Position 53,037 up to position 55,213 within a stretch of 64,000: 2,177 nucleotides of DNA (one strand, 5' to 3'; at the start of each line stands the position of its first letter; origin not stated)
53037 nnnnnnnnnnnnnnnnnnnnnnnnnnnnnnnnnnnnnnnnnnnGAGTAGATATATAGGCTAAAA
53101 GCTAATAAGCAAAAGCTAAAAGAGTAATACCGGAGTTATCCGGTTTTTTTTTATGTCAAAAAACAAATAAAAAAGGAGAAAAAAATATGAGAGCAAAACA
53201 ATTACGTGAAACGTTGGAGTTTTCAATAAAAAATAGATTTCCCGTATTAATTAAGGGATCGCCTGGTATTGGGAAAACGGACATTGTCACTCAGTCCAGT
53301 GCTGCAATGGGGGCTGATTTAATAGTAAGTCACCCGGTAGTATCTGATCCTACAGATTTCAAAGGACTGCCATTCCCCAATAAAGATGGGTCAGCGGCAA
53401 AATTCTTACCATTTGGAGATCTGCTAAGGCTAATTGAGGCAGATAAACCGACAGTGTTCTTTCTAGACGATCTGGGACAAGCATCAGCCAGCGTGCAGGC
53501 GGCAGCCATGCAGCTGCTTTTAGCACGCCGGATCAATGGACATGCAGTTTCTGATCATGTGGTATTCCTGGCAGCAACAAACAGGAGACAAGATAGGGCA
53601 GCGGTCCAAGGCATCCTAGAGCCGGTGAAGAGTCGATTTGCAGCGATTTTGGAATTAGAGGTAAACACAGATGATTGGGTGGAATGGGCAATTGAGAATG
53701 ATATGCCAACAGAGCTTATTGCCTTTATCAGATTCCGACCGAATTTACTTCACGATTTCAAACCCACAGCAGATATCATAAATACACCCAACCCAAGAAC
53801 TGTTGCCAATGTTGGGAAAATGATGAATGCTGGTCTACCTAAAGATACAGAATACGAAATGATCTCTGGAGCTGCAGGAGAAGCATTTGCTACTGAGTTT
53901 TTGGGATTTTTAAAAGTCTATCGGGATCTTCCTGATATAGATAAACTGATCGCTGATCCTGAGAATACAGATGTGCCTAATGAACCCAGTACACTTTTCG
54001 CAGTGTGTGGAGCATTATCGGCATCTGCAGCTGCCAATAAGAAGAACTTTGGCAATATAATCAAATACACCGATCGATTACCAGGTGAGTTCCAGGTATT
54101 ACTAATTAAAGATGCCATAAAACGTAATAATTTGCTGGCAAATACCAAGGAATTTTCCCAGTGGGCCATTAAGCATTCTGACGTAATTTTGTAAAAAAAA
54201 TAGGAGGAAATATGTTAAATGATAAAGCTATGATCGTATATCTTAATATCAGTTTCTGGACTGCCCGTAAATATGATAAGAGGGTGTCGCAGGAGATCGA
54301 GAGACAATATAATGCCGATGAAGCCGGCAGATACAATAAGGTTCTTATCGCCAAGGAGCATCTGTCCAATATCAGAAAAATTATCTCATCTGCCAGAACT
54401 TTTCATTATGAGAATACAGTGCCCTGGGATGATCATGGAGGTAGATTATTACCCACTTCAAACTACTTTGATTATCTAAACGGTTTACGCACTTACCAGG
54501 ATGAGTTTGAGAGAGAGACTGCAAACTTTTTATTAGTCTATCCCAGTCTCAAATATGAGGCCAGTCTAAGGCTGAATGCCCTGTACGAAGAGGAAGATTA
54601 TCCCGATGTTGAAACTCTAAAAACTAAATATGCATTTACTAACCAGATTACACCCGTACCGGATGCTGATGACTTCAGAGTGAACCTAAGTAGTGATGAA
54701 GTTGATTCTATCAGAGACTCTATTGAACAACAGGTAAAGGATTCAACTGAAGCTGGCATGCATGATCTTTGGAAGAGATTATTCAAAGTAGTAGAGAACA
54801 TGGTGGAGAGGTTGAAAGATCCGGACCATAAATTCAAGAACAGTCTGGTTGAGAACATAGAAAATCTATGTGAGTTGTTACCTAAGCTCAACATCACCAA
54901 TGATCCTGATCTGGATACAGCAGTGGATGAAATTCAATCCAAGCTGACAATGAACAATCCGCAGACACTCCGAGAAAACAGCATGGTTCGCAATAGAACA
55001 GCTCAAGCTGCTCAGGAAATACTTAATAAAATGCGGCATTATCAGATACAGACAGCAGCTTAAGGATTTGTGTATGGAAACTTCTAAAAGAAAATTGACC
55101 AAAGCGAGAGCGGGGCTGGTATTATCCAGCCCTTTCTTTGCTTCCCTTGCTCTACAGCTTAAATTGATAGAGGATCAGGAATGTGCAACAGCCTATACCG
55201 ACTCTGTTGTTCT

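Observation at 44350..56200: About 11.8 kb phage-derived island with no integrase, capsid, tail or lysis genes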

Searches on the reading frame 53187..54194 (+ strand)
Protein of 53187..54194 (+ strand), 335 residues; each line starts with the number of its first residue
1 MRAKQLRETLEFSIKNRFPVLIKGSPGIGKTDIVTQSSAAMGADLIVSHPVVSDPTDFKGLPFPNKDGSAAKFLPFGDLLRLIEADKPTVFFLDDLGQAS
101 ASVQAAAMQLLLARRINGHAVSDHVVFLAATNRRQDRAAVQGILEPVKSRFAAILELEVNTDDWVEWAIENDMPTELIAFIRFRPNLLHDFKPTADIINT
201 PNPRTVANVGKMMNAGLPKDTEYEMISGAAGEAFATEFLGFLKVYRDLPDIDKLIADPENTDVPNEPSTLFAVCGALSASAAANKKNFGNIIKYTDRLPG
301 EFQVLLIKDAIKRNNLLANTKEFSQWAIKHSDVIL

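Call 5: search_protein_families(library=pfam, proteins=[window:53187-54194:+], max_evalue=0.01)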
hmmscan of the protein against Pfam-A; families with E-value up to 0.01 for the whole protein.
window:53187-54194:+ (335 aa): 5 families
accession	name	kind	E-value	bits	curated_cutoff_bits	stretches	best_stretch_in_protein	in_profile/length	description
PF00004.35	AAA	-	4.1e-06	27.7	21.2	1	20-157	1-129/131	ATPase family associated with various cellular activities (AAA)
PF07728.20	AAA_5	-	6.9e-06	26.6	22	1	19-151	1-139/139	AAA domain (dynein-related subfamily)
PF13191.12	AAA_16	-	8.5e-05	23.5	32.6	0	75-114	119-158/167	AAA ATPase domain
PF20720.3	nSTAND3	-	0.00083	19.5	27.2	0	6-101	7-80/155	Novel STAND NTPase 3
PF00158.32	Sigma54_activat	-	0.0045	17.1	20.2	0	3-34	8-39/168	Sigma-54 interaction domain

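Call 6: search_protein_families(library=phrogs, proteins=[window:53187-54194:+], max_evalue=0.001)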
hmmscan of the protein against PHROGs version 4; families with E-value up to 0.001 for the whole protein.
window:53187-54194:+ (335 aa): 4 families
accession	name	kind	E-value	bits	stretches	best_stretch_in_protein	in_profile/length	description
phrog_1297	-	other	1.1e-76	259.2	1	1-334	9-353/356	ATPase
phrog_16335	-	other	2.9e-17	63.7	1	5-167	14-177/267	ATPase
phrog_168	-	DNA, RNA and nucleotide metabolism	6.3e-05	23.8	1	20-163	45-161/314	clamp loader of DNA polymerase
phrog_249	-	moron, auxiliary metabolic gene and host takeover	0.00018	22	1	14-68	124-178/380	porphyrin biosynthesis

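Call 8: search_protein_families(library=padloc, proteins=[window:53187-54194:+], max_evalue=0.01)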
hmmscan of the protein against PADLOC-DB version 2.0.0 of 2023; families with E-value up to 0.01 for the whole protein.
window:53187-54194:+ (335 aa): 0 families

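Call 9: search_protein_families(library=ncbifam, proteins=[window:53187-54194:+], max_evalue=0.01)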
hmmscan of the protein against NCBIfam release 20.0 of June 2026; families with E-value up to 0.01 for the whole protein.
window:53187-54194:+ (335 aa): 0 families

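Call 26: find_related_loci(query=window:53187-54194:+, collection=genome_contigs, flank=10000)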
Query window:53187-54194:+ (335 aa) in genome_contigs; peptide patterns used: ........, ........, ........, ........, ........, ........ (x = any residue, [..] = any of these).
163 stretches matched a pattern; 4 encode a relative of the query (tblastn E <= 1e-3); 4 distinct loci.
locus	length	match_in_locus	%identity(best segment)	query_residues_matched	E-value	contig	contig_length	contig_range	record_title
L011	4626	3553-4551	83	1-335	0e+0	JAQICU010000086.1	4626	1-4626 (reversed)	MAG: Candidatus Cloacimonadota bacterium isolate GH32 k119_493298, whole genome shotgun sequence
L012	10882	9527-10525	83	1-335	0e+0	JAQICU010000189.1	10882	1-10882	MAG: Candidatus Cloacimonadota bacterium isolate GH32 k119_209197, whole genome shotgun sequence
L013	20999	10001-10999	68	1-335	1e-164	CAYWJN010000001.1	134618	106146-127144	MAG TPA_asm: uncultured Candidatus Cloacimonadota bacterium isolate binchicken_co65_20 genome assembly, contig: NODE_278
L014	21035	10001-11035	31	1-335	5e-43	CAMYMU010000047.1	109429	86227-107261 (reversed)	MAG: uncultured Ectothiorhodospiraceae bacterium isolate ES_Gamma_071 genome assembly, contig: scaffold_45, whole genome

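Call 31: search_protein_families(library=phrogs, proteins=[L013:1376-1984:+, L013:3418-3930:+, L013:3905-4441:+, L013:4826-5602:+, L013:5754-6530:+, L013:6643-7497:+, L013:13562-14185:+, L013:15030-15899:+, L013:18197-19702:+, L013:19979-20665:+], max_evalue=0.001)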
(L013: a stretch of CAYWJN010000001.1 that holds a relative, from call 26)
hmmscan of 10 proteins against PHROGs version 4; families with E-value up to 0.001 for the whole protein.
L013:1376-1984:+ (202 aa): 1 family
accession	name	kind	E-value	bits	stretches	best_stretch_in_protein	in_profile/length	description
phrog_93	-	DNA, RNA and nucleotide metabolism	1.5e-06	28.2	1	41-166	346-435/613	endonuclease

L013:3418-3930:+ (170 aa): 0 families

L013:3905-4441:+ (178 aa): 0 families

L013:4826-5602:+ (258 aa): 14 families
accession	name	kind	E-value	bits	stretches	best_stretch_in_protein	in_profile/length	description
phrog_130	-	transcription regulation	6.5e-79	267.2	1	1-256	157-414/480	anti-repressor Ant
phrog_2899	-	transcription regulation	8e-40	138.1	1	1-167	4-172/263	anti-repressor Ant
phrog_7940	-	unknown function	2.2e-35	123.4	1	1-111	1-113/252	-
phrog_463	-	transcription regulation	9.4e-35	121.3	1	1-111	2-115/250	anti-repressor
phrog_2593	-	transcription regulation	9e-34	118.4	1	2-110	20-137/255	anti-repressor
phrog_245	-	transcription regulation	1.3e-31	111.3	1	3-142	40-172/319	anti-repressor Ant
phrog_63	-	transcription regulation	7.3e-29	102.3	1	119-256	227-362/431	anti-repressor Ant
phrog_25722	-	unknown function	3.2e-27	96.2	1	2-112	2-114/150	-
phrog_2011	-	transcription regulation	2.2e-26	94.2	1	1-139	1-143/275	anti-repressor Ant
phrog_2977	-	transcription regulation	5.4e-25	88.9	1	1-82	61-147/150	anti-repressor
phrog_9976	-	transcription regulation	2.9e-22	80.4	1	9-106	6-106/188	anti-repressor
phrog_5060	-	transcription regulation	3.4e-21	77.3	1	3-109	6-122/224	anti-repressor Ant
phrog_9438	-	transcription regulation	1.4e-14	55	1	149-252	4-114/121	anti-repressor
phrog_5689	-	unknown function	1.6e-06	29.4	1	183-247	13-76/91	-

L013:5754-6530:+ (258 aa): 4 families
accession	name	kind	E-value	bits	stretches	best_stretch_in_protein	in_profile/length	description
phrog_192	-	DNA, RNA and nucleotide metabolism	4.5e-32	112.8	1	3-243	107-344/397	DNA polymerase exonuclease subunit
phrog_17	-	DNA, RNA and nucleotide metabolism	8.9e-09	34.8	1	1-243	669-832/1445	DNA polymerase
phrog_14632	-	DNA, RNA and nucleotide metabolism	6.3e-06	26.2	1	80-190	159-260/380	DNA polymerase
phrog_12241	-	DNA, RNA and nucleotide metabolism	8.5e-06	26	1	60-136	171-249/502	DNA polymerase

L013:6643-7497:+ (284 aa): 1 family
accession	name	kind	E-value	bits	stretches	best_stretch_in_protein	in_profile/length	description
phrog_8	-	transcription regulation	0.00024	21.7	1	181-266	136-224/346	transcriptional regulator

L013:13562-14185:+ (207 aa): 0 families

L013:15030-15899:+ (289 aa): 1 family
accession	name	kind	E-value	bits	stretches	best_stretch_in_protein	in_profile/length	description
phrog_2259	-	DNA, RNA and nucleotide metabolism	6.7e-39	134.4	1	1-175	7-176/186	Rnase H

L013:18197-19702:+ (501 aa): 8 families
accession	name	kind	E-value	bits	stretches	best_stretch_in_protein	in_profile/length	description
phrog_116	-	other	1.1e-59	203.6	1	2-497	205-495/779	DNA methyltransferase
phrog_363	-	other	6.3e-23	82.4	1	4-183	53-215/327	DNA methyltransferase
phrog_5999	-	other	6e-21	75.5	1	7-95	5-94/109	DNA methyltransferase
phrog_29443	-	unknown function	6.4e-20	72.4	1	7-151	5-150/273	-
phrog_23072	-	other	4.6e-11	43.9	1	301-494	210-390/400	DNA methyltransferase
phrog_23910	-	unknown function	1.6e-05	25.9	1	442-491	40-94/99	-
phrog_36001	-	unknown function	0.00024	20.4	0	8-66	21-78/715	-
phrog_13621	-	unknown function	0.00066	20.6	0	382-491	4-108/121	-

L013:19979-20665:+ (228 aa): 1 family
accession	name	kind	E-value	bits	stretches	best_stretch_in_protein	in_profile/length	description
phrog_2045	-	unknown function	8e-22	79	1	42-206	74-235/299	-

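Call 34: find_related_loci(query=window:53187-54194:+, collection=viral_contigs, flank=10000)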
Query window:53187-54194:+ (335 aa) in viral_contigs; peptide patterns used: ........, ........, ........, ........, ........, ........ (x = any residue, [..] = any of these).
6 stretches matched a pattern; 1 encode a relative of the query (tblastn E <= 1e-3); 1 distinct loci.
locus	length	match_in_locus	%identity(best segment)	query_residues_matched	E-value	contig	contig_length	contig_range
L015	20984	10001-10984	56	1-335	7e-118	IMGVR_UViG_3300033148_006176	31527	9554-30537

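Call 71: search_solved_structures(query=window:53187-54191:+, max_evalue=0.01)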
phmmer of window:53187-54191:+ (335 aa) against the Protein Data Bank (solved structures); distinct sequences matched with E-value up to 0.01: 5.
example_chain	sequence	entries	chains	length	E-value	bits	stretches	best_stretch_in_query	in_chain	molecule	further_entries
6i27_A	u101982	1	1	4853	1.3e-08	37.6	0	17-105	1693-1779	Midasin,Midasin,Midasin,Midasin,Midasin,Midasin,Midasin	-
6i26_A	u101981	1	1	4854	1.3e-08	37.6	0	17-105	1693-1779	Midasin,Midasin,Midasin,Midasin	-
6hyp_A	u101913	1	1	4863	1.3e-08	37.6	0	17-105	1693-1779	Midasin,Midasin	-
5jcs_s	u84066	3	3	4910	1.4e-08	37.6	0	17-105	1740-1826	Midasin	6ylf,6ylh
6or5_A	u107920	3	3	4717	1.1e-06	31.2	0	18-112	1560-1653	Midasin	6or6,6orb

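Call 77: search_protein_families(library=padloc, proteins=[L012:4990-5940:+, L012:9052-9420:+, L011:1843-2325:+], max_evalue=0.01)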
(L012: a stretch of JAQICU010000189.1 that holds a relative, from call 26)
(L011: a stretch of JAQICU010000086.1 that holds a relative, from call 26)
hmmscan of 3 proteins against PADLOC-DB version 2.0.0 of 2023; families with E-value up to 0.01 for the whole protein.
L012:4990-5940:+ (316 aa): 0 families

L012:9052-9420:+ (122 aa): 0 families

L011:1843-2325:+ (160 aa): 0 families

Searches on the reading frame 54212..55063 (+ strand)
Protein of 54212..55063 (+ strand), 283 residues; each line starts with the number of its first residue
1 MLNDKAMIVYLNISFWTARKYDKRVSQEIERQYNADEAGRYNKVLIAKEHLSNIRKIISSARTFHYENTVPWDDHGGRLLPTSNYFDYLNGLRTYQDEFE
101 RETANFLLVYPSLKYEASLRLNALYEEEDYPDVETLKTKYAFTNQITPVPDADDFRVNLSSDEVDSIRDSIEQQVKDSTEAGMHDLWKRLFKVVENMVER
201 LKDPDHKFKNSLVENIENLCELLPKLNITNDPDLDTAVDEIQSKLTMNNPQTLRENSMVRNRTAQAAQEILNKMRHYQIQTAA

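Call 5: search_protein_families(library=pfam, proteins=[window:54212-55063:+], max_evalue=0.01)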
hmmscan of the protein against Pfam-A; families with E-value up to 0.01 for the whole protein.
window:54212-55063:+ (283 aa): 3 families
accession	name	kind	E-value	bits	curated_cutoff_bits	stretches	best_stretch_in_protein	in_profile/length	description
PF11348.13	DUF3150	-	8.4e-05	22.4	24.9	1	4-181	2-183/257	Protein of unknown function (DUF3150)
PF07464.16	ApoLp-III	-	0.0042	17.7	36.3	1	182-275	30-122/146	Apolipophorin-III precursor (apoLp-III)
PF24714.1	TOR1L1_N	-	0.0064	16.3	43.3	0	186-227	76-117/281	TORTIFOLIA1 N-terminal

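Call 7: search_protein_families(library=phrogs, proteins=[window:54212-55063:+], max_evalue=0.001)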
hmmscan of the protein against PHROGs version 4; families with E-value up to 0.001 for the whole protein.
window:54212-55063:+ (283 aa): 0 families

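Call 9: search_protein_families(library=ncbifam, proteins=[window:54212-55063:+], max_evalue=0.01)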
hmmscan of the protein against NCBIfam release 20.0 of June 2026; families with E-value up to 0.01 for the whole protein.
window:54212-55063:+ (283 aa): 1 family
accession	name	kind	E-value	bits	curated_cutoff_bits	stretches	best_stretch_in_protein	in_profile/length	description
TIGR01837.1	PHA_granule_1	subfamily_domain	0.0062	16.6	94.7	0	160-225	46-114/118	poly(hydroxyalkanoate) granule-associated protein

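Call 77: search_protein_families(library=padloc, proteins=[window:54212-55063:+], max_evalue=0.01)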
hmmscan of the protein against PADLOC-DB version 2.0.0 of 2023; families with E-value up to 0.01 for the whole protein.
window:54212-55063:+ (283 aa): 0 families
